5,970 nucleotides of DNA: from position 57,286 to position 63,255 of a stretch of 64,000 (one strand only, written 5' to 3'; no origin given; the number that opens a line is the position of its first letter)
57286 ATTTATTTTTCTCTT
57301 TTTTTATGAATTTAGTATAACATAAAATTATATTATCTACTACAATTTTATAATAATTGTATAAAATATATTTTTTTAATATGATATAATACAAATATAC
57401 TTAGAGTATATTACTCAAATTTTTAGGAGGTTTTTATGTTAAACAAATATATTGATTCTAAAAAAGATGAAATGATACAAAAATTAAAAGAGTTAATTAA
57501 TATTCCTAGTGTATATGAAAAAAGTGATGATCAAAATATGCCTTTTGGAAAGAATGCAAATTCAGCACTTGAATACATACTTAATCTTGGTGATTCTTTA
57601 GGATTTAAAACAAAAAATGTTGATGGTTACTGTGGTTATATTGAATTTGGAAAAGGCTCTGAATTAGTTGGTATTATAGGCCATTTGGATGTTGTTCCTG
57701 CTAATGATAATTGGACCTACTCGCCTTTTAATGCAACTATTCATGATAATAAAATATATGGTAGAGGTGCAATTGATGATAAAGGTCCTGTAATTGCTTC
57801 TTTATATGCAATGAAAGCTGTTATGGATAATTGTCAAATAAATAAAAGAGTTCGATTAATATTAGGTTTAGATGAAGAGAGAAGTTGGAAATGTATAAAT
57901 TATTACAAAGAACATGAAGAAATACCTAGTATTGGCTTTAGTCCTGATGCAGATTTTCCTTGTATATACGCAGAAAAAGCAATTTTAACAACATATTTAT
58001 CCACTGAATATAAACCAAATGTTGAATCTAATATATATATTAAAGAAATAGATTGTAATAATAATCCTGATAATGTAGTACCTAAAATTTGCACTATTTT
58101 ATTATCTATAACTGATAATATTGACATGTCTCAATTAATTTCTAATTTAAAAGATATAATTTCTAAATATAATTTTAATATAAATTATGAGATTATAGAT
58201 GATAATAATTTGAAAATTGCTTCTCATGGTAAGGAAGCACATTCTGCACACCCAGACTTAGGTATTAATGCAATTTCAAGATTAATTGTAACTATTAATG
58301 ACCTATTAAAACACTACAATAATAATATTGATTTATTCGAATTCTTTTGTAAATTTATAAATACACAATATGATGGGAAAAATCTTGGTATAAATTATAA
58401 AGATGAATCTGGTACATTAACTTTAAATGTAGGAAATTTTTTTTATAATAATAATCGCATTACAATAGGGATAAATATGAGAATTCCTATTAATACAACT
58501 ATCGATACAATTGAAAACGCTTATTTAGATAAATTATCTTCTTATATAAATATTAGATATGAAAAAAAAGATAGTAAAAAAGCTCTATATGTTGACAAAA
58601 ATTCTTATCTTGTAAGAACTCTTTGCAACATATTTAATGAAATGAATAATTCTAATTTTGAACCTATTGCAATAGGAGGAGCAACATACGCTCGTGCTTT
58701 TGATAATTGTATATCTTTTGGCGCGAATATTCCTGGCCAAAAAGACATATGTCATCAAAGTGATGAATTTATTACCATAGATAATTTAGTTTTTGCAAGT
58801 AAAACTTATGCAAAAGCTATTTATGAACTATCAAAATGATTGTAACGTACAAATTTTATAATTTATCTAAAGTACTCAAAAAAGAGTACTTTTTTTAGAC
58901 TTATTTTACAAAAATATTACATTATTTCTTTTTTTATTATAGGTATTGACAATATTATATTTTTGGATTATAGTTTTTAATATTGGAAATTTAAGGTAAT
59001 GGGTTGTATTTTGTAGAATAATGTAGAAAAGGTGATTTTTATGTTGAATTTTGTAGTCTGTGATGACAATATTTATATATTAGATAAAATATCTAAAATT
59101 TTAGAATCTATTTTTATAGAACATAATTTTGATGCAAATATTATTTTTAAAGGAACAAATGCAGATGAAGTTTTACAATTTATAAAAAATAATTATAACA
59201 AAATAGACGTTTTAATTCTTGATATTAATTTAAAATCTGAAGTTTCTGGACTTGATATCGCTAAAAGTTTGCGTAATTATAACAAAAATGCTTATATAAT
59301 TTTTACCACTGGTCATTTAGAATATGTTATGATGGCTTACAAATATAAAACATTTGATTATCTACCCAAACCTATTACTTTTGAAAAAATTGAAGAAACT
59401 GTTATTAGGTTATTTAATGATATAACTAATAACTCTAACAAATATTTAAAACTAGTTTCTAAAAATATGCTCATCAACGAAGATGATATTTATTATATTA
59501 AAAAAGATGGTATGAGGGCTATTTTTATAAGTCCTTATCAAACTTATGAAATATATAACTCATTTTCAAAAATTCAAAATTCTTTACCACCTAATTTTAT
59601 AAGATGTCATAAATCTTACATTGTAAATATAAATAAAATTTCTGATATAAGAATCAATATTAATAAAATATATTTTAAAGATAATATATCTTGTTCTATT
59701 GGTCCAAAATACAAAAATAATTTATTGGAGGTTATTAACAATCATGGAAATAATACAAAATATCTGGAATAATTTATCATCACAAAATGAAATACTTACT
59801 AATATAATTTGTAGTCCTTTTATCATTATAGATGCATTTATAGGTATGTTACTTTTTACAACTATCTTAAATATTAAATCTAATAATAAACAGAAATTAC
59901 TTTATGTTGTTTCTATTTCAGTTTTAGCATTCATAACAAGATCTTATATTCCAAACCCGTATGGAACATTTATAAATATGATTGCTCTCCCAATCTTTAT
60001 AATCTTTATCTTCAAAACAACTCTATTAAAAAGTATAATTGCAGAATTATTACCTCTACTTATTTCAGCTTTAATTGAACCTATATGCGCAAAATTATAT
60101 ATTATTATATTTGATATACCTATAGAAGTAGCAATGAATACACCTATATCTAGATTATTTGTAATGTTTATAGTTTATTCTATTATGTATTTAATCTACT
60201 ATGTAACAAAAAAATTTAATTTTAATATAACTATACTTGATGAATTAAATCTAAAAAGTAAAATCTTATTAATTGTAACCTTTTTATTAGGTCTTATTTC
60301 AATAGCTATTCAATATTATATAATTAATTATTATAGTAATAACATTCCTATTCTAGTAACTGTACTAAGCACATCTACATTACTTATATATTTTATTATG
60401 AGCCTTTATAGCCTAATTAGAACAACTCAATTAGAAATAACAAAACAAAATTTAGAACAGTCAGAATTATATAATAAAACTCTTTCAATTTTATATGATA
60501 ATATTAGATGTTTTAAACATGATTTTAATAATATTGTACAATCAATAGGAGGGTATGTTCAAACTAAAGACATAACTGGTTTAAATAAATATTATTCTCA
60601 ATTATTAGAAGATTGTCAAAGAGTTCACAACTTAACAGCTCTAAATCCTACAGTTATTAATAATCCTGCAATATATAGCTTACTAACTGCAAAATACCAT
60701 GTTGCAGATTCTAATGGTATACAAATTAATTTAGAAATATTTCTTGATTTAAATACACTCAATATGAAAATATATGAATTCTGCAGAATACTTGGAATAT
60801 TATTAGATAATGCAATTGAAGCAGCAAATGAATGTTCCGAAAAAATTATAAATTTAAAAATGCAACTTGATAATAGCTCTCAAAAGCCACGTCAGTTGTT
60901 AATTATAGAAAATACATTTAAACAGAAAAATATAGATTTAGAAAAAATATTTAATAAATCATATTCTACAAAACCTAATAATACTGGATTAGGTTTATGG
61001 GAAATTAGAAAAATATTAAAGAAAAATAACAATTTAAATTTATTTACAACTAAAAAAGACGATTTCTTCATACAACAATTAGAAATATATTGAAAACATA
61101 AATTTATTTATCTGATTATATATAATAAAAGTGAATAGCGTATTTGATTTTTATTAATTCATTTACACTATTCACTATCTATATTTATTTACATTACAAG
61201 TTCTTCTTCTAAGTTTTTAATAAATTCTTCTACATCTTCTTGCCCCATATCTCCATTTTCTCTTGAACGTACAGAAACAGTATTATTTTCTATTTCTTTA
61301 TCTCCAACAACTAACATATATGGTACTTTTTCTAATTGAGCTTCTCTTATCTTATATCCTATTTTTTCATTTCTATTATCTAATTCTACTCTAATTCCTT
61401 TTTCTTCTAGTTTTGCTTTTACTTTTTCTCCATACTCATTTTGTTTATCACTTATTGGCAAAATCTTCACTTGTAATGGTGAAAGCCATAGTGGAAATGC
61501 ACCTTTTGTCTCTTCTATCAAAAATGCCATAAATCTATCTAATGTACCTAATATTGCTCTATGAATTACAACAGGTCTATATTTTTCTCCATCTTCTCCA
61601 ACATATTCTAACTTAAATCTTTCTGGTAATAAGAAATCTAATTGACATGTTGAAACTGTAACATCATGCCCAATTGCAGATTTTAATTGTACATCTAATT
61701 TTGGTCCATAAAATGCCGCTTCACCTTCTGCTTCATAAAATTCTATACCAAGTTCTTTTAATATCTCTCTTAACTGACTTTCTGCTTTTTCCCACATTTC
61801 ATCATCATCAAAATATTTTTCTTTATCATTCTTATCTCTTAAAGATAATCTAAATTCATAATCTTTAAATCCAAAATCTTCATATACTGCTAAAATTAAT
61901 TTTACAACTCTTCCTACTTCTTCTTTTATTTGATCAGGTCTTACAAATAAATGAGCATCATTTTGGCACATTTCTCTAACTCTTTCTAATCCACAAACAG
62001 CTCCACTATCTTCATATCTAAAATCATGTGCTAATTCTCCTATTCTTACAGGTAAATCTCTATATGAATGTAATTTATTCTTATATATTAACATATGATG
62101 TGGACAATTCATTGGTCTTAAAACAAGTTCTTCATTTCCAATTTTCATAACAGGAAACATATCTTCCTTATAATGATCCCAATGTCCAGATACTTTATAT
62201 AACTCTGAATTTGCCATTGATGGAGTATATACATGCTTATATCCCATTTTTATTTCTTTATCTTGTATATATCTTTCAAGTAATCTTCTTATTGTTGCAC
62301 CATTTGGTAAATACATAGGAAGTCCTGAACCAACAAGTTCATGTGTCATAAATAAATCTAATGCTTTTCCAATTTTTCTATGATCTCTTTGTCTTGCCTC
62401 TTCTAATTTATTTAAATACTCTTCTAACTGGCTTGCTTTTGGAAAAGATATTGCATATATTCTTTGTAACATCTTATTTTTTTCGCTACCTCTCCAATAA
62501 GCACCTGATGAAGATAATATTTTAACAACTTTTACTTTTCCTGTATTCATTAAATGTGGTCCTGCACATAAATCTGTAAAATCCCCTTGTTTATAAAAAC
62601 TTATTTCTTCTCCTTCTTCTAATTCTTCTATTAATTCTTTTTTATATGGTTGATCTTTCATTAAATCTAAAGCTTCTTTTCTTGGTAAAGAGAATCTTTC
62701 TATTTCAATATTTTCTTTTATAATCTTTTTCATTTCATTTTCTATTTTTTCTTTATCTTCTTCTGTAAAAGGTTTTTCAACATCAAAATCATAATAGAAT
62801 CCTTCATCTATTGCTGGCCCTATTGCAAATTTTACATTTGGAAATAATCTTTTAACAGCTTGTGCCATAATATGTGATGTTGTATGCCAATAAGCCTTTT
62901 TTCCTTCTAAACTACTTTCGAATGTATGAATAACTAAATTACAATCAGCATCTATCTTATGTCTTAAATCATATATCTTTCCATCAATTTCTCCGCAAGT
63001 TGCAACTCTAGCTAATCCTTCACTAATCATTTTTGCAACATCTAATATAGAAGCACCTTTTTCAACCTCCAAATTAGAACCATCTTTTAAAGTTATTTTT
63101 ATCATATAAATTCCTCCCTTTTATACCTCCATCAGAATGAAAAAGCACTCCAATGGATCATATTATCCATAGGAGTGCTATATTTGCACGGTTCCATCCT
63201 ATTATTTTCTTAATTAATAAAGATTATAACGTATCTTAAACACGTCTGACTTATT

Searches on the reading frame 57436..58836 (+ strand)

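Call 84: search_protein_families(library=pfam, proteins=[window:57436-58836:+], max_evalue=0.00001)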
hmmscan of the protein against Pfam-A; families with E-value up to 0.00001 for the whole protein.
window:57436-58836:+ (467 aa): 2 families
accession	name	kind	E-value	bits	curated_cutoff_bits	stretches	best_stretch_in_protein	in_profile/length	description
PF01546.33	Peptidase_M20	-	1.5e-23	84.2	24.6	1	80-463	2-205/206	Peptidase family M20/M25/M40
PF07687.19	M20_dimer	-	1.4e-07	31.8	21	0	259-339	9-65/107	Peptidase dimerisation domain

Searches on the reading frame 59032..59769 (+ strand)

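Call 84: search_protein_families(library=pfam, proteins=[window:59032-59769:+], max_evalue=0.00001)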
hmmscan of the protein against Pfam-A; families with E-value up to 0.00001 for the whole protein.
window:59032-59769:+ (246 aa): 2 families
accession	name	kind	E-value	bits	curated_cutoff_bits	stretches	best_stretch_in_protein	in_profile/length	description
PF04397.21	LytTR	-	7.4e-18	65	22.6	1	144-235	2-97/98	LytTr DNA-binding domain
PF00072.30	Response_reg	-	2.5e-13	50.6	30.2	1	8-124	2-110/111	Response regulator receiver domain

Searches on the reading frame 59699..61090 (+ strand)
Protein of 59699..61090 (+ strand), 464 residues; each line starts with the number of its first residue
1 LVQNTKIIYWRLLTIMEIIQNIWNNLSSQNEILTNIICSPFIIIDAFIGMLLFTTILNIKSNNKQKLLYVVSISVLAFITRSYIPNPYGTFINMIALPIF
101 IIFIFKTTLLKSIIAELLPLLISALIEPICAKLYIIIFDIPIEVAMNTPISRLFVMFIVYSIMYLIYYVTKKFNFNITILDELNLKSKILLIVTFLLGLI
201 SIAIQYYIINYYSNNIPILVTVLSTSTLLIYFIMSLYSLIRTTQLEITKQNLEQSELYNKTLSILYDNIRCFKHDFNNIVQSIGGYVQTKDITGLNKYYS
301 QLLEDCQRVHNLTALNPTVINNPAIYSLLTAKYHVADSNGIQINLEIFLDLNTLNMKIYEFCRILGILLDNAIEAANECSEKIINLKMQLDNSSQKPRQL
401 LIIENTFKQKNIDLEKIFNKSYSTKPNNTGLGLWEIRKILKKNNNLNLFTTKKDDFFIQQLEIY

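Call 84: search_protein_families(library=pfam, proteins=[window:59699-61090:+], max_evalue=0.00001)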
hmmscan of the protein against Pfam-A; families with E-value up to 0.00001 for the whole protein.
window:59699-61090:+ (464 aa): 1 family
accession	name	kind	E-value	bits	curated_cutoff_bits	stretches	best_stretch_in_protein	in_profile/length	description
PF14501.12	HATPase_c_5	-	1.2e-16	60.9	22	1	356-463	1-101/102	GHKL domain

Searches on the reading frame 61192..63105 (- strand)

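Call 84: search_protein_families(library=pfam, proteins=[window:61192-63105:-], max_evalue=0.00001)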
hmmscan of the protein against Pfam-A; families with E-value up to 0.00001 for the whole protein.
window:61192-63105:- (638 aa): 4 families
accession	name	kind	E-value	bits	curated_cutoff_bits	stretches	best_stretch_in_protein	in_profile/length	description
PF00587.30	tRNA-synt_2b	-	9.7e-38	130.4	29.3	1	324-532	8-178/179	tRNA synthetase class II core domain (G, H, P, S and T)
PF03129.25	HGTP_anticodon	-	2.6e-26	92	21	1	545-634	1-93/94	Anticodon binding domain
PF07973.19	tRNA_SAD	-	6.7e-17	61.6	24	1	168-217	1-44/44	Threonyl and Alanyl tRNA synthetase second additional domain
PF02824.27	TGS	-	4.3e-11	43.1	22.2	1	2-61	1-60/60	TGS domain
